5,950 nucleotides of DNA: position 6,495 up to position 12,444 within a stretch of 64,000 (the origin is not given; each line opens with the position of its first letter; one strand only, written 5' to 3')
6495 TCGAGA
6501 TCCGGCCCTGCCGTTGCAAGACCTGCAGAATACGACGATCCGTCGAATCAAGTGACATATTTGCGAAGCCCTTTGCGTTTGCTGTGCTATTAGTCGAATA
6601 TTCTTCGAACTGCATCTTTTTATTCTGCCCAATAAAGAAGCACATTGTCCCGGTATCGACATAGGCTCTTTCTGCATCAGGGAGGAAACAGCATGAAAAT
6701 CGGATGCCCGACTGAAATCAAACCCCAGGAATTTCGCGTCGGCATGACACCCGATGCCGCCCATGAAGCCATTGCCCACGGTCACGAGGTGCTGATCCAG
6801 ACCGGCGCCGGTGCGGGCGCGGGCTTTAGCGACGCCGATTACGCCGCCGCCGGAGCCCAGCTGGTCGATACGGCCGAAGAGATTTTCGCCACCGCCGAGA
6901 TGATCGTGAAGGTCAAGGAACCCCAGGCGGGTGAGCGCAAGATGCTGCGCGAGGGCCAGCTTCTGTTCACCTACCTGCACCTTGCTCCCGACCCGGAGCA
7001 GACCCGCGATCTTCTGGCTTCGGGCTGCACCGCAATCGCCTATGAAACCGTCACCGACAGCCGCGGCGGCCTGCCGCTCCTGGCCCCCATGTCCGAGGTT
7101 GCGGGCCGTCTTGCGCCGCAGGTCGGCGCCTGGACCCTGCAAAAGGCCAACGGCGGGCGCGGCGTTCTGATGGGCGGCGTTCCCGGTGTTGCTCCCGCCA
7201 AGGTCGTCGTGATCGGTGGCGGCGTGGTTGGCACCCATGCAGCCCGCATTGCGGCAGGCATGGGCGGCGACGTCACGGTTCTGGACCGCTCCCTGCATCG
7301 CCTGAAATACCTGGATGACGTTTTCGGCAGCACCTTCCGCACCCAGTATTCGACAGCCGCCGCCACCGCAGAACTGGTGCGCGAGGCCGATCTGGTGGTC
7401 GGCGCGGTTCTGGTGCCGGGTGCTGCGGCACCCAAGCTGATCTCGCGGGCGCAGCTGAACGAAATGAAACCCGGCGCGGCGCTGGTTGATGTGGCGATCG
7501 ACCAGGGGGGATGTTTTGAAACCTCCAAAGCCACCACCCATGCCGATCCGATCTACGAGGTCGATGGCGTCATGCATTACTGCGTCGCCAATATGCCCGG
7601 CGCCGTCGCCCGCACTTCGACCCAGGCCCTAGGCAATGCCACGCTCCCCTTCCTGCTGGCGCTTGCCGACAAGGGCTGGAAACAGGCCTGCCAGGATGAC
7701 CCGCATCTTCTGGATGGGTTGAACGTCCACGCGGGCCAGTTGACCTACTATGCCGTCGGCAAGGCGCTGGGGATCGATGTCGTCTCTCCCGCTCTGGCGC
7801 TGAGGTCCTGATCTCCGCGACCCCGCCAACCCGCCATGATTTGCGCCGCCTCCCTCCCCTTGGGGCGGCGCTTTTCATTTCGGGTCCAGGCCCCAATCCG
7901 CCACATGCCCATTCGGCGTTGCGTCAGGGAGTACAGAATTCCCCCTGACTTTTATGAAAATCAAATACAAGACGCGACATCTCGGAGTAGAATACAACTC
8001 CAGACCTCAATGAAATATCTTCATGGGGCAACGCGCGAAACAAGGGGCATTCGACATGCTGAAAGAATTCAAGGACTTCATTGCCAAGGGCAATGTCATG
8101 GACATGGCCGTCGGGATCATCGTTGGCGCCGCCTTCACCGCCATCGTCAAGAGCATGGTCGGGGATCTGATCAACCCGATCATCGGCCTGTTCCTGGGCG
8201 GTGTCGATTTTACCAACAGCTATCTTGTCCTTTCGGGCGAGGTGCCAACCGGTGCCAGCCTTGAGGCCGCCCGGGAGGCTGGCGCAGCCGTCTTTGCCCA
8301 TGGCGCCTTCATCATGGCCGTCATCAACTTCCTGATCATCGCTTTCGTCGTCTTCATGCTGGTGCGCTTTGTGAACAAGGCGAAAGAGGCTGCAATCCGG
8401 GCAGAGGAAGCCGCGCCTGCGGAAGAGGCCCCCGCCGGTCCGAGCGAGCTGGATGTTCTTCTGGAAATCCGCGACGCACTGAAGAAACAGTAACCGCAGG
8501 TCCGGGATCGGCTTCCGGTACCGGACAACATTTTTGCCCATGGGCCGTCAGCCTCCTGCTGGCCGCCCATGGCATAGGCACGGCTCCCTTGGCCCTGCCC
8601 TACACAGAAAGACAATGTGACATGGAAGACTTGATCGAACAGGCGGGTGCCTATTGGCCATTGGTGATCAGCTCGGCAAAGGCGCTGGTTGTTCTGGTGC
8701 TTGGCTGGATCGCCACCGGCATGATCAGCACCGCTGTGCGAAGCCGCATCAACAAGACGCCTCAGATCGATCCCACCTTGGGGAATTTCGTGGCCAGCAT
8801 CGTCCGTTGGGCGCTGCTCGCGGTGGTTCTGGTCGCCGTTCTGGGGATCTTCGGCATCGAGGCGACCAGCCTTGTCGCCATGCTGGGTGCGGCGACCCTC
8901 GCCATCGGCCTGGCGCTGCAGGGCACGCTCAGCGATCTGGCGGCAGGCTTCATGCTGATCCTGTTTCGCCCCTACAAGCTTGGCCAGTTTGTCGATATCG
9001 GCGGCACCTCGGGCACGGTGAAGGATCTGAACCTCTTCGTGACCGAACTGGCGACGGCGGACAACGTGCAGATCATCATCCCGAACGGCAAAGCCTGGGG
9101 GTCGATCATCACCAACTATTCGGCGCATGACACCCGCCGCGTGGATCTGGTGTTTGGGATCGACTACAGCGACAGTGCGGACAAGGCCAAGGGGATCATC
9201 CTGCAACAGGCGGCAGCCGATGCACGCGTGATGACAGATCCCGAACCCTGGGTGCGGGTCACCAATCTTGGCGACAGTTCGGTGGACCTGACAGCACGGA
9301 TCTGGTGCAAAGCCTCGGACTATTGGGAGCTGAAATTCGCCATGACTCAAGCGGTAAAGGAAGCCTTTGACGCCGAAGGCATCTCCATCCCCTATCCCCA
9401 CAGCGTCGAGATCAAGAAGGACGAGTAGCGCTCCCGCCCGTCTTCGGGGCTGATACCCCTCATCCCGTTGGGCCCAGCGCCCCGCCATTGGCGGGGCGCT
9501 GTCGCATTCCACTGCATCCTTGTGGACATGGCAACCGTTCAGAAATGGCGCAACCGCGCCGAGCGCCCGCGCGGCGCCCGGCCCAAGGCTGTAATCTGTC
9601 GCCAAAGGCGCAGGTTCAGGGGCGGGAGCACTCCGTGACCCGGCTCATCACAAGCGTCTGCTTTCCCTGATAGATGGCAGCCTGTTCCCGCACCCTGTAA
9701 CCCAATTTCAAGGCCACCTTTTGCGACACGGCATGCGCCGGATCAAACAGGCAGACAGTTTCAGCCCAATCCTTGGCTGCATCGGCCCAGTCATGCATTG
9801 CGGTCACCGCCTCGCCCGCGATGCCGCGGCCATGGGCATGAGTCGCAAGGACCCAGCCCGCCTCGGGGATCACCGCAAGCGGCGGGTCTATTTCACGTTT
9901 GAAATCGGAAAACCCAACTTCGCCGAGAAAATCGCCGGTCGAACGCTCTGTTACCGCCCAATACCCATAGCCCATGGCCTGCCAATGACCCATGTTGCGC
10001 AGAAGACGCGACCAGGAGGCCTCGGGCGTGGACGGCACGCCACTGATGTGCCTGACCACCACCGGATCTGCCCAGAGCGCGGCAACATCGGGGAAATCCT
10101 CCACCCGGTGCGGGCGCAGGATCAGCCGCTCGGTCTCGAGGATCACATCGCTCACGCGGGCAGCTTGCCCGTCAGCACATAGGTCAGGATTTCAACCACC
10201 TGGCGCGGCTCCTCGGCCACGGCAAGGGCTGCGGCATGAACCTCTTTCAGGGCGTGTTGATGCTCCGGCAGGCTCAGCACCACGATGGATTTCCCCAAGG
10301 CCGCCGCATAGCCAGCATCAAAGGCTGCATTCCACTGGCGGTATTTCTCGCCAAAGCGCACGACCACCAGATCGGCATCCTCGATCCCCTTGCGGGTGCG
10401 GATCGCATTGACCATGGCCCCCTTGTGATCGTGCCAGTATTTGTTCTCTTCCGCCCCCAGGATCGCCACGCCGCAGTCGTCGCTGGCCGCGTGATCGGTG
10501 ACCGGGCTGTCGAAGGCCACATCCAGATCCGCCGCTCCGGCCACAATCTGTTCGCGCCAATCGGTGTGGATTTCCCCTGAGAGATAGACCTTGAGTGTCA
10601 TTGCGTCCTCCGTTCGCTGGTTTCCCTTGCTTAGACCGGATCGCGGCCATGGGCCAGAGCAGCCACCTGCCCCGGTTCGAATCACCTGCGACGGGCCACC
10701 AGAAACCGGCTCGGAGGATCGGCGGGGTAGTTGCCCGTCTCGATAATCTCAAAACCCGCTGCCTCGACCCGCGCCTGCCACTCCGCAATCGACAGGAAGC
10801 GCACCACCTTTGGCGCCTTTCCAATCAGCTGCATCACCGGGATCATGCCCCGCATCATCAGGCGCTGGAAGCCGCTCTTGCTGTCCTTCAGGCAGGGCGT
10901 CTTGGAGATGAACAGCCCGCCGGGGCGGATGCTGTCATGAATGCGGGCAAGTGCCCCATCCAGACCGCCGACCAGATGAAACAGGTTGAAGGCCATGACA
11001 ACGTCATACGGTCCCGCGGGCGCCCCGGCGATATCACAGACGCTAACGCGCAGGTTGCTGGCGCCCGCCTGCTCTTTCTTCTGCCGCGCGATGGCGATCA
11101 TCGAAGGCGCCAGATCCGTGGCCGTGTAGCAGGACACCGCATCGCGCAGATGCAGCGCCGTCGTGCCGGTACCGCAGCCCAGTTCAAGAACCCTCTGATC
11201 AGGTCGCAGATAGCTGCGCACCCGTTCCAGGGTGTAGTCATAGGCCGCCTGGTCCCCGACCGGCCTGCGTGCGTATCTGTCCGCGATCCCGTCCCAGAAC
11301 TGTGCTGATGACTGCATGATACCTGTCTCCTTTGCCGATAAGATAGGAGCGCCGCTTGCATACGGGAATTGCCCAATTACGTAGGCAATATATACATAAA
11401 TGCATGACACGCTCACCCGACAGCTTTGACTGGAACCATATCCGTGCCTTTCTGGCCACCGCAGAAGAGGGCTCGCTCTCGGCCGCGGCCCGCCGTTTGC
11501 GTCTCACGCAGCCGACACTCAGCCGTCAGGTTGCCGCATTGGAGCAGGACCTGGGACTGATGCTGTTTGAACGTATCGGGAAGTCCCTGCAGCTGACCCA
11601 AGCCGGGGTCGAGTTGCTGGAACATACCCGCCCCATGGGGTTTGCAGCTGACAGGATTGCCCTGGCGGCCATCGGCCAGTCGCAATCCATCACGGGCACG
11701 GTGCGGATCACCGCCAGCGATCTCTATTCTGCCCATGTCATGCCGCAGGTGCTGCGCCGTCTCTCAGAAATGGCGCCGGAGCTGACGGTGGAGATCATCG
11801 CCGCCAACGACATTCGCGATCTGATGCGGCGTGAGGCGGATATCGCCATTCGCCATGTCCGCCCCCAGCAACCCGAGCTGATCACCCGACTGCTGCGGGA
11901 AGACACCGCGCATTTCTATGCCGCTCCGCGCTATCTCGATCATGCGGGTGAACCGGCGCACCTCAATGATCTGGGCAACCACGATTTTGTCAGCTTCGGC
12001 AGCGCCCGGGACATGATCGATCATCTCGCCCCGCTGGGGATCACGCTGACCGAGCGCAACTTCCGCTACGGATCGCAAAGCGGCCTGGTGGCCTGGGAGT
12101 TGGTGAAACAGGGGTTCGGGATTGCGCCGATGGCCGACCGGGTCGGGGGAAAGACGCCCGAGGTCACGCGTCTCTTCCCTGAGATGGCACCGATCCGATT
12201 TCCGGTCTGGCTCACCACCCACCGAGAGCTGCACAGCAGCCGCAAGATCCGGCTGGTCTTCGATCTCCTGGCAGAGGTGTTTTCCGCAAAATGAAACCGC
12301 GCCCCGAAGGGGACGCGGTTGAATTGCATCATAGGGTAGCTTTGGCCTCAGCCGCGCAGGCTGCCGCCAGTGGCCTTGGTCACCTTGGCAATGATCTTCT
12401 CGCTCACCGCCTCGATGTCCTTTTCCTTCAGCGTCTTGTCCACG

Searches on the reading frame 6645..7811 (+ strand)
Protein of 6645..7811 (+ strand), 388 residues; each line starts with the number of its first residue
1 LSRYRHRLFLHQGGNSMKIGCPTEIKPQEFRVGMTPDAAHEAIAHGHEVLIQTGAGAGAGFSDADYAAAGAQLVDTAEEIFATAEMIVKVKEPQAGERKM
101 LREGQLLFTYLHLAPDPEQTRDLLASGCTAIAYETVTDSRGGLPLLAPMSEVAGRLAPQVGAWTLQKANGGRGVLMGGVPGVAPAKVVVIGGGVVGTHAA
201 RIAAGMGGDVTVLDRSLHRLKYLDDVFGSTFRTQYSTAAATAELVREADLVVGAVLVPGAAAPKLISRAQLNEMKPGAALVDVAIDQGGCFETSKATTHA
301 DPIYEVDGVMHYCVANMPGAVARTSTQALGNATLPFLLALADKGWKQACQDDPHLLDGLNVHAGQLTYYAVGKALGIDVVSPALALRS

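Call 65: search_protein_families(library=pfam, proteins=[window:6645-7811:+], max_evalue=0.00001)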
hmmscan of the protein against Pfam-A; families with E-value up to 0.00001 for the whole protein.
window:6645-7811:+ (388 aa): 5 families
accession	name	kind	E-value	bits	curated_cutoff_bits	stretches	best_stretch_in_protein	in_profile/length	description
PF01262.27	AlaDh_PNT_C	-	8.2e-87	290.5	23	1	157-368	1-213/214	Alanine dehydrogenase/PNT, C-terminal domain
PF05222.21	AlaDh_PNT_N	-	2.4e-50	170.7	30.4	1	20-153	1-136/136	Alanine dehydrogenase/PNT, N-terminal domain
PF02826.25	2-Hacid_dh_C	-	1.3e-09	38.2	25.1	1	183-284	35-127/178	D-isomer specific 2-hydroxyacid dehydrogenase, NAD binding domain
PF00070.33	Pyr_redox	-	2e-06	28.7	22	1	186-234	1-49/82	Pyridine nucleotide-disulphide oxidoreductase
PF07992.20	Pyr_redox_2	-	5.9e-06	26.3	26.1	1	180-228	142-186/291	Pyridine nucleotide-disulphide oxidoreductase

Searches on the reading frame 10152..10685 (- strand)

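Call 46: search_protein_families(library=pfam, proteins=[window:10152-10685:-], max_evalue=0.001)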
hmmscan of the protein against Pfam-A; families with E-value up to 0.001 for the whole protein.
window:10152-10685:- (177 aa): 2 families
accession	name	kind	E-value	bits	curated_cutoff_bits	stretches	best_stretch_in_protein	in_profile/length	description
PF11071.14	Nuc_deoxyri_tr3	-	1.2e-62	210.5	23.2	1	34-171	1-140/140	Nucleoside 2-deoxyribosyltransferase YtoQ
PF15891.11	Nuc_deoxyri_tr2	-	2.5e-05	25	30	1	31-137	2-101/105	Nucleoside 2-deoxyribosyltransferase like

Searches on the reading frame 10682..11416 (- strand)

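Call 46: search_protein_families(library=pfam, proteins=[window:10682-11416:-], max_evalue=0.001)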
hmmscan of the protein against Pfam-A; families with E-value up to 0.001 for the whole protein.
window:10682-11416:- (244 aa): 8 families
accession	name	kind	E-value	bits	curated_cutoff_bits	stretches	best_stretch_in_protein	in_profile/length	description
PF13489.12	Methyltransf_23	-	2.6e-18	66.7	27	1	62-226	12-163/164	Methyltransferase domain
PF08242.18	Methyltransf_12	-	2.3e-17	64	30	1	77-169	1-98/98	Methyltransferase domain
PF13649.12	Methyltransf_25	-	3.3e-17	63.4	27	1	76-167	1-97/97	Methyltransferase domain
PF13847.12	Methyltransf_31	-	4.4e-15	56.1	27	1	72-176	3-114/145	Methyltransferase domain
PF08241.18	Methyltransf_11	-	2.8e-14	54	21.2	1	77-170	1-94/95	Methyltransferase domain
PF06080.18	DUF938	-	0.0002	21.6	27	1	63-148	15-112/202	Protein of unknown function (DUF938)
PF06325.19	PrmA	-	0.00082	19.4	22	0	62-170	151-257/296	Ribosomal protein L11 methyltransferase (PrmA)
PF01135.25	PCMT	-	0.00083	19.6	20.3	0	63-141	66-147/210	Protein-L-isoaspartate(D-aspartate) O-methyltransferase (PCMT)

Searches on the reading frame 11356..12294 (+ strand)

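Call 46: search_protein_families(library=pfam, proteins=[window:11356-12294:+], max_evalue=0.001)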
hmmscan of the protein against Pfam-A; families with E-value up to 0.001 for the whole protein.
window:11356-12294:+ (312 aa): 3 families
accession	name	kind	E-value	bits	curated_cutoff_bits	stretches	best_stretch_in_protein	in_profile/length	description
PF03466.25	LysR_substrate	-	4.8e-29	101.7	28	1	110-309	2-208/209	LysR substrate binding domain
PF00126.33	HTH_1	-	2.3e-22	79.1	26.6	1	26-84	1-59/60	Bacterial regulatory helix-turn-helix protein, lysR family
PF12840.13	HTH_20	-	0.00098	19.5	27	0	32-68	12-47/51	Helix-turn-helix domain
